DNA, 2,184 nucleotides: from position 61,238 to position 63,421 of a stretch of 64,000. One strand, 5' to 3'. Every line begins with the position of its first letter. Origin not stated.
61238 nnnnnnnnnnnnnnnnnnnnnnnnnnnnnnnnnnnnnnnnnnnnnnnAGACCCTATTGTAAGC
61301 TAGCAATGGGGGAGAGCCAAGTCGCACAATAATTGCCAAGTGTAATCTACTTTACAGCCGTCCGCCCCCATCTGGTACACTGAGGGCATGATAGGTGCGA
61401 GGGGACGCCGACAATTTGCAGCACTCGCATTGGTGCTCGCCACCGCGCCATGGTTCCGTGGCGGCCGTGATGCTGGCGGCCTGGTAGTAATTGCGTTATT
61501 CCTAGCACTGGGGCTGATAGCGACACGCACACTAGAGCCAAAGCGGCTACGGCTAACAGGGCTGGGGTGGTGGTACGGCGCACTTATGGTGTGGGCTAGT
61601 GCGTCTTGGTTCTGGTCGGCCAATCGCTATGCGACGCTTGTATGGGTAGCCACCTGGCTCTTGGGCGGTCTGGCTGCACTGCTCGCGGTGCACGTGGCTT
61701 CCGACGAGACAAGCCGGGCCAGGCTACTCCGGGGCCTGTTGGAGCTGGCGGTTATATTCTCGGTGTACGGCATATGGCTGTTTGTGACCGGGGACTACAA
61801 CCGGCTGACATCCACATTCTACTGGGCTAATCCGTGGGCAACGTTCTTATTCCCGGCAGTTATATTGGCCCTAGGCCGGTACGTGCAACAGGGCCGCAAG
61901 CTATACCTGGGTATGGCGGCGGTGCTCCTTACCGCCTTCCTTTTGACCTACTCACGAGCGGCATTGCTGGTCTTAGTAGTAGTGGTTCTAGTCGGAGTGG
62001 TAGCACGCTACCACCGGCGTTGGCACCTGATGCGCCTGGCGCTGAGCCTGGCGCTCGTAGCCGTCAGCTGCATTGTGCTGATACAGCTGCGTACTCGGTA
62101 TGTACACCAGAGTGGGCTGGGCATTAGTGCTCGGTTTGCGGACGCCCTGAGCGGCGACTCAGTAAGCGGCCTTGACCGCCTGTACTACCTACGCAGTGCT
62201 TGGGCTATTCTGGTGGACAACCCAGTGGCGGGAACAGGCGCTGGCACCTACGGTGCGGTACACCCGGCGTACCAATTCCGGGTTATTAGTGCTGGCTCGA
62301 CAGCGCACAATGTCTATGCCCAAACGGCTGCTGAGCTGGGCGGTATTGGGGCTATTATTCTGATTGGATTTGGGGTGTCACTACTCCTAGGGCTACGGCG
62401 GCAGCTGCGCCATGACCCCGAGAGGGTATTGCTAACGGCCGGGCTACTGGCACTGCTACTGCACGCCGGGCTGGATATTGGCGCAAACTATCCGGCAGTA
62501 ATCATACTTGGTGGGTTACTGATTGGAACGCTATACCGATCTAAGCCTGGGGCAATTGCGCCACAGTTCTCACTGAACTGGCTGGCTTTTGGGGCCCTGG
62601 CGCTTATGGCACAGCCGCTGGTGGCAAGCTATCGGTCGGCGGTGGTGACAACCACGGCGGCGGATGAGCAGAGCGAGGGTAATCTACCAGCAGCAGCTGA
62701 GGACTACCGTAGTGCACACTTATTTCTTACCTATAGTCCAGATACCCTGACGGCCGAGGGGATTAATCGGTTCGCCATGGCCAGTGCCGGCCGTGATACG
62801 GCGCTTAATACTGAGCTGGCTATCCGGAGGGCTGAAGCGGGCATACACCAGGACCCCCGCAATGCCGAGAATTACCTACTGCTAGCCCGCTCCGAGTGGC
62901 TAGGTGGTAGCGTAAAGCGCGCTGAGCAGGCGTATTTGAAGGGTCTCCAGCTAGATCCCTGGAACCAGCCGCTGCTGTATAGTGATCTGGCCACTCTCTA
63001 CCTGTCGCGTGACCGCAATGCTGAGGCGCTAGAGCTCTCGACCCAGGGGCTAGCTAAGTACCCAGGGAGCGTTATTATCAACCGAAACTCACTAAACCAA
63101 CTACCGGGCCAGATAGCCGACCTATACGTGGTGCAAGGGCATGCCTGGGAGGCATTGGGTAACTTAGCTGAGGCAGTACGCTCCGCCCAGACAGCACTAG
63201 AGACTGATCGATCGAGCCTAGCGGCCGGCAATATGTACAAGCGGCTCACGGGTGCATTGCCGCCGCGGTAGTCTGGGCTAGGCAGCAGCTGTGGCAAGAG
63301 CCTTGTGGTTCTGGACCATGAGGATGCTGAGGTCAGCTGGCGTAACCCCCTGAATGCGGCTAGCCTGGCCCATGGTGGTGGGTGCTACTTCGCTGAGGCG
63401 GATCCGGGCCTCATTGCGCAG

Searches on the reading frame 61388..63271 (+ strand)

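Call 14: search_protein_families(library=pfam, proteins=[window:61388-63271:+], max_evalue=0.01)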
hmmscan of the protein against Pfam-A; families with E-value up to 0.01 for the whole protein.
window:61388-63271:+ (627 aa): 8 families
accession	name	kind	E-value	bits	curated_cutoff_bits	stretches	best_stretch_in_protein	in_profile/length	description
PF04932.20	Wzy_C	-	2.6e-19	69.9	31.7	1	177-326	3-149/149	O-Antigen ligase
PF07719.23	TPR_2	-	8.7e-06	25.9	27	0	577-607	1-31/34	Tetratricopeptide repeat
PF00515.34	TPR_1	-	1.4e-05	25.1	27.8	0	577-608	1-32/34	Tetratricopeptide repeat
PF23914.1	TPR_CcmH_CycH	-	0.00063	20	42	1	485-545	42-102/158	Cytochrome c-type biogenesis protein H TPR domain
PF13428.12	TPR_14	-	0.0011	19.9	23.5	0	494-530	2-38/44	Tetratricopeptide repeat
PF13432.12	TPR_16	-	0.0016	19.3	32.7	1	474-524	12-62/65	Tetratricopeptide repeat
PF13181.12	TPR_8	-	0.0029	18.1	25.7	0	577-608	1-32/34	Tetratricopeptide repeat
PF14559.12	TPR_19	-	0.0042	17.8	25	0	509-560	7-57/68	Tetratricopeptide repeat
